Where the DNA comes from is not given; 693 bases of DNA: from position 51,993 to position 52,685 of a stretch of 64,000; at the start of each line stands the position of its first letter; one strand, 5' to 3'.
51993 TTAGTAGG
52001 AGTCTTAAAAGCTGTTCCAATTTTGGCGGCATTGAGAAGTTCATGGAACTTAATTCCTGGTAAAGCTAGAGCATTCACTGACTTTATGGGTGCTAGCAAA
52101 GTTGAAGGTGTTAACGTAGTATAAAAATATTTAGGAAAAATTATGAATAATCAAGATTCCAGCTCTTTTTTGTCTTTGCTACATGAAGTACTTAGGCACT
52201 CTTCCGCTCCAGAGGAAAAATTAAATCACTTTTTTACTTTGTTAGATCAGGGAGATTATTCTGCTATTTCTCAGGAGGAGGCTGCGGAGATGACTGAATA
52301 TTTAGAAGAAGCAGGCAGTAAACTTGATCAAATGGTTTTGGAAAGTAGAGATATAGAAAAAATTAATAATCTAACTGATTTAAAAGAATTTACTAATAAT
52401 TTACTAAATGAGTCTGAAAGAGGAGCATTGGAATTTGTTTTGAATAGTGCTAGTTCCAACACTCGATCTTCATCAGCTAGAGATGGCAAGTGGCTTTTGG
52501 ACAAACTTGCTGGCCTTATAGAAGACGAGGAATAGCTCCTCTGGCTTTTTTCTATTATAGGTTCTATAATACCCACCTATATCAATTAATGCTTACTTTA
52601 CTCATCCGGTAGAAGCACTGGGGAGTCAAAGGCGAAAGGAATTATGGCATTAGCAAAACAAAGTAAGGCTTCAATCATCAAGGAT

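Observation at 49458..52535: About 3-kb AT-rich two-gene insertion (888-aa helical protein + 130-aa acidic partner) splitting the nusA-infB / rpsO-pnp locus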

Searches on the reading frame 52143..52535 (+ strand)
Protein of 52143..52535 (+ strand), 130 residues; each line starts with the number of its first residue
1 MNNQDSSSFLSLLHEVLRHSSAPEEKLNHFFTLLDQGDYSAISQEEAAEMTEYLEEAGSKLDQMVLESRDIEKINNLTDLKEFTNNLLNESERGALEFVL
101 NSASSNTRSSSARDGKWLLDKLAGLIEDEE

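Call 4: search_protein_families(library=pfam, proteins=[window:52143-52535:+], max_evalue=1)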
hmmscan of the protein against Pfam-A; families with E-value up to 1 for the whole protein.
window:52143-52535:+ (130 aa): 5 families
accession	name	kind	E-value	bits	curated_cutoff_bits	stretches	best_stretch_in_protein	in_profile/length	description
PF24881.1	DUF7739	-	0.032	15.3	27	1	24-59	31-66/98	Domain of unknown function (DUF7739)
PF02637.23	GatB_Yqey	-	0.082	13.2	27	1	20-92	38-106/148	GatB domain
PF17190.9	RecG_N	-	0.084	14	23.1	0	44-90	19-68/89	RecG N-terminal helical domain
PF00542.24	Ribosomal_L12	-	0.17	12.6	25.9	0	41-60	44-63/67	Ribosomal protein L7/L12 C-terminal domain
PF14385.11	DUF4416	-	0.19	12.1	27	1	37-91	30-85/162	Domain of unknown function (DUF4416)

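Call 5: search_protein_families(library=ncbifam, proteins=[window:52143-52535:+], max_evalue=1)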
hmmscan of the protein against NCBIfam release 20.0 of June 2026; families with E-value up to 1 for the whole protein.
window:52143-52535:+ (130 aa): 2 families
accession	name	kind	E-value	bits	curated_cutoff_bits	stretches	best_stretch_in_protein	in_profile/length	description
NF006110.0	PRK08261.1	equivalog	0.05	12.5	410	1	26-111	52-136/454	3-oxoacyl-ACP reductase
NF004012.0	PRK05477.1-2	equivalog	0.055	12.2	338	1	13-93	358-437/481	Asp-tRNA(Asn)/Glu-tRNA(Gln) amidotransferase subunit GatB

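Call 60: search_protein_families(library=pfam, alignment_id=A3, max_evalue=0.1)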
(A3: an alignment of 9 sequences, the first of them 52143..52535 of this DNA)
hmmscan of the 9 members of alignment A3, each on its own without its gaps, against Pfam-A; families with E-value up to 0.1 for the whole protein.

A. member 1, window:52143-52535:+ (130 aa): 3 families
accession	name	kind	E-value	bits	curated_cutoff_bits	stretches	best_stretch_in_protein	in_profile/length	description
PF24881.1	DUF7739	-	0.032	15.3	27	0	24-59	31-66/98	Domain of unknown function (DUF7739)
PF02637.23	GatB_Yqey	-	0.082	13.2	27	0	20-92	38-106/148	GatB domain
PF17190.9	RecG_N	-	0.084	14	23.1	0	44-90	19-68/89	RecG N-terminal helical domain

B. families by the number of members that match (of 9 scanned): 16 families
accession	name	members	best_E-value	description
PF24881.1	DUF7739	2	0.021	Domain of unknown function (DUF7739)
PF16295.10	TetR_C_10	1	0.012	Tetracyclin repressor-like, C-terminal domain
PF22440.1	SirC_C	1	0.019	SirC C-terminal domain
PF24722.1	DUF7674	1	0.025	Domain of unknown function (DUF7674)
PF03127.19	GAT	1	0.028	GAT domain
PF13368.11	Toprim_C_rpt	1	0.032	Topoisomerase C-terminal repeat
PF05503.17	Pox_G7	1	0.038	Poxvirus G7-like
PF01544.23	CorA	1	0.046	CorA-like Mg2+ transporter protein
PF22737.1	NNH6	1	0.05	NACHT N-terminal Helical domain 6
PF03448.22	MgtE_N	1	0.059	MgtE intracellular N domain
PF07139.16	SPATS2-like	1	0.072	Spermatogenesis-associated serine-rich protein 2-like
PF22746.1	SHOCT-like_DUF2089-C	1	0.072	SHOCT-like domain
PF06855.17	YozE_SAM_like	1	0.077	YozE SAM-like fold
PF02637.23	GatB_Yqey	1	0.082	GatB domain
PF17190.9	RecG_N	1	0.084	RecG N-terminal helical domain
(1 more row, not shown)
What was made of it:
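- The STI1-like match is below what Pfam scans detect (call 60).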

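Call 61: find_homologous_proteins(query=A3, max_evalue=0.01)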
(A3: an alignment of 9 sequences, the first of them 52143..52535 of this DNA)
Query A3 (9 sequences) (130 aa, profile of the alignment): 19 proteins with E <= 0.01 among 4959 candidates.
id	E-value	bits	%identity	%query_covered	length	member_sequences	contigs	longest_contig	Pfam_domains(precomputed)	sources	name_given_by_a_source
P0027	3.4e-51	190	54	99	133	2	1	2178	-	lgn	-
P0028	1.8e-50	188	77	100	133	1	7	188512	-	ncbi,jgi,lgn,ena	jgi:hypothetical protein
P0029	3.0e-50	187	57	99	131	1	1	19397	-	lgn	-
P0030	5.6e-47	177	80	100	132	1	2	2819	-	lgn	-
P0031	1.9e-46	175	37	92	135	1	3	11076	-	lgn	-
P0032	1.1e-45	173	52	98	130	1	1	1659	-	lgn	-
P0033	1.4e-45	172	37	95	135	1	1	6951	-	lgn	-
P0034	8.1e-45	170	30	98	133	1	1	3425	-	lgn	-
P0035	8.2e-44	167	36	95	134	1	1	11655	-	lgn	-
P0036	5.9e-43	164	29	98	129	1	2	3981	-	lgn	-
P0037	2.2e-42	162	33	95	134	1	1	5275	-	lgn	-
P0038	6.8e-42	160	51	98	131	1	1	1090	-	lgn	-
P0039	1.6e-39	153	35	95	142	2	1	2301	-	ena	-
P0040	2.0e-39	152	33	93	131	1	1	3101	-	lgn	-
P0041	2.3e-39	152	34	95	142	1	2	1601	-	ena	-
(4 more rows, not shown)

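Call 85: find_encoding_contigs(protein=P0035, flank=10000, max_places=2)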
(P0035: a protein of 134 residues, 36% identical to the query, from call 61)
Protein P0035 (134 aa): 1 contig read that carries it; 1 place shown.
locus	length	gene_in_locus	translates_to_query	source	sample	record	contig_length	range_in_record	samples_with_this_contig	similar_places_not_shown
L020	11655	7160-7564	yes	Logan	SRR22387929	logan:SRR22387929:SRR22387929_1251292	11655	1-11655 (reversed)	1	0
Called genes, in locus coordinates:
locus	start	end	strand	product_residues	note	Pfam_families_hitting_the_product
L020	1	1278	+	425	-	?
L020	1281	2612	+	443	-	PF08245:Mur_ligase_M, PF02875:Mur_ligase_C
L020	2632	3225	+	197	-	PF00081:Sod_Fe_N, PF02777:Sod_Fe_C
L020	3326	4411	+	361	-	PF13784:Fic_N, PF02661:Fic, PF21248:SoFic-like_C (weak)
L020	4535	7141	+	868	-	-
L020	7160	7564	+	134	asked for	-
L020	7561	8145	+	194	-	-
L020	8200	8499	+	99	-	-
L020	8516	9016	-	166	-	-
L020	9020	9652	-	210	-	-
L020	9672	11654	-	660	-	?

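Call 100: search_protein_families(library=padloc, alignment_id=A3, max_evalue=0.1)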
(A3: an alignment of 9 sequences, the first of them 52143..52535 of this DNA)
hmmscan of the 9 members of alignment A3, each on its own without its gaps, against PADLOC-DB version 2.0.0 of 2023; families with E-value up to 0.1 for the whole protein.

A. member 1, window:52143-52535:+ (130 aa): 0 families

B. families by the number of members that match (of 9 scanned): 6 families
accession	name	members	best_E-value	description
PDLC02147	Csn2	1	0.00028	-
PDLC03944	RmrA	1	0.0028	-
PDLC01180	Csn2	1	0.0069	Csn2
PDLC03852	LmuA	1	0.014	-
PDLC00779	Cyclase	1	0.021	oligonucleotide-cyclase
PDLC03423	REase_II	1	0.032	Type II restriction enzyme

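Call 101: search_protein_families(library=phrogs, alignment_id=A3, max_evalue=0.1)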
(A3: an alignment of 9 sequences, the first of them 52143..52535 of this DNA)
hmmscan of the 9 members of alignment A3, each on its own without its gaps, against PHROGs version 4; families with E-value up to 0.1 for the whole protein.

A. member 1, window:52143-52535:+ (130 aa): 1 family
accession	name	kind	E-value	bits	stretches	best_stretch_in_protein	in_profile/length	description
phrog_6680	-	unknown function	0.098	13.6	0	69-108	20-61/78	-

B. families by the number of members that match (of 9 scanned): 5 families
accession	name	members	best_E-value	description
phrog_8914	-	1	0.0092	virion structural protein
phrog_24923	-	1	0.042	-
phrog_26424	-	1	0.043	-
phrog_26364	-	1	0.078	-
phrog_6680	-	1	0.098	-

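Call 102: search_solved_structures(query=A3, max_evalue=10)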
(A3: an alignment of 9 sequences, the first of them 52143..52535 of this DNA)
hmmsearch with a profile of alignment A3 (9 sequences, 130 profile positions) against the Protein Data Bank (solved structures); distinct sequences matched with E-value up to 10: 14.
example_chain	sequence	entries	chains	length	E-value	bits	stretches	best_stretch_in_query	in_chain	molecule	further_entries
9sgx_A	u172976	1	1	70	0.0041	20.3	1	9-63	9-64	STI1 domain-containing protein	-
3n2s_A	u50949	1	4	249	0.023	17.8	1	6-60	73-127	NADPH-dependent nitro/flavin reductase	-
1t6o_A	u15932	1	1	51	0.035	17.2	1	11-37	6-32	phosphoprotein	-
2k9d_A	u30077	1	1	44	0.038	17.1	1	11-37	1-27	Phosphoprotein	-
1oks_A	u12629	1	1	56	0.046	16.9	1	11-37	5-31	RNA POLYMERASE ALPHA SUBUNIT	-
5lxj_A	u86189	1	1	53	0.21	14.7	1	11-39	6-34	Phosphoprotein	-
1gt1_A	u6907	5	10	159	0.31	14.2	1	66-123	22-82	ODORANT-BINDING PROTEIN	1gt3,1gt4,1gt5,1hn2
2hlv_A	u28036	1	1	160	0.35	14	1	66-123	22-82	Odorant-binding protein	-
1g85_A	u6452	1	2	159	0.41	13.8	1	66-123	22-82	ODORANT-BINDING PROTEIN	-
1obp_A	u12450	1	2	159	0.41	13.8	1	66-123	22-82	ODORANT-BINDING PROTEIN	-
1pbo_A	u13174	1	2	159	0.41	13.8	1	66-123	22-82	ODORANT BINDING PROTEIN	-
3tsc_A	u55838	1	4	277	0.94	12.6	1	39-75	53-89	Putative oxidoreductase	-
9dus_B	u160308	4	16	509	1.1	12.3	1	11-36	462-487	Phosphoprotein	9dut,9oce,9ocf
6xeh_A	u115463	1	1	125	1.6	11.9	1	23-79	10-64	DE NOVO DESIGNED OR386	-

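Call 103: search_solved_structures(query=A3, max_evalue=0.05, show_alignments=2)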
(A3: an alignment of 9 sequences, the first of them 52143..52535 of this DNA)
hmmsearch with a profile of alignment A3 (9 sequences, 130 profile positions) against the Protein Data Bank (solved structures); distinct sequences matched with E-value up to 0.05: 5.
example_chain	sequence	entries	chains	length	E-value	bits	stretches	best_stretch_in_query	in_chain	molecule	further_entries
9sgx_A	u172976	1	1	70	0.0041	20.3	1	9-63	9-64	STI1 domain-containing protein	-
3n2s_A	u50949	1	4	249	0.023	17.8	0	6-60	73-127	NADPH-dependent nitro/flavin reductase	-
1t6o_A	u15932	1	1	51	0.035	17.2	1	11-37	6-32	phosphoprotein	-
2k9d_A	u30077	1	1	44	0.038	17.1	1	11-37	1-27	Phosphoprotein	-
1oks_A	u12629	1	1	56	0.046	16.9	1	11-37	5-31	RNA POLYMERASE ALPHA SUBUNIT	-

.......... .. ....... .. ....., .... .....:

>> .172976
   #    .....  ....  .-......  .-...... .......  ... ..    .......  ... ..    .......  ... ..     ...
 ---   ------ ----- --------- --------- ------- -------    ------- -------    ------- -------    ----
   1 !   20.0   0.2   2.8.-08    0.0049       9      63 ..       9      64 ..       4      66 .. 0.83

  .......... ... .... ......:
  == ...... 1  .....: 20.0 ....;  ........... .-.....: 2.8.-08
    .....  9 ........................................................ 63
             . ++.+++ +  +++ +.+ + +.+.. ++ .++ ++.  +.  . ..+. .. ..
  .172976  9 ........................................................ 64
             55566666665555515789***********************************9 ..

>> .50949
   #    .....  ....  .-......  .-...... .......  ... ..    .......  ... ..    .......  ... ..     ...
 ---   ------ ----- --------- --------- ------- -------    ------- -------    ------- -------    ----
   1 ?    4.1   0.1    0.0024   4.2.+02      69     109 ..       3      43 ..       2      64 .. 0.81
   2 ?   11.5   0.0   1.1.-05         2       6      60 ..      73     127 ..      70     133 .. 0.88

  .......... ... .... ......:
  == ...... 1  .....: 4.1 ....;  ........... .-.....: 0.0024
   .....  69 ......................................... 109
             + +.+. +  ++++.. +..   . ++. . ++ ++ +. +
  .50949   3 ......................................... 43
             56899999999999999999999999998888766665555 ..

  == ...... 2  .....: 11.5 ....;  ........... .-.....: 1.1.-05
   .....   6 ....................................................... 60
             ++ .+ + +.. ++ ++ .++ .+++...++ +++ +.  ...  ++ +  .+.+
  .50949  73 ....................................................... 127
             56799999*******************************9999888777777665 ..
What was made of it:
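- A weak similarity of SMALL aa 9-63 to an 'STI1 domain-containing protein' chain (E = 0.004, 20 bits; calls 102, 103).
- Tried and rejected: STI1-like hit of SMALL (E = 0.004, calls 102, 103): kept only as a lead.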
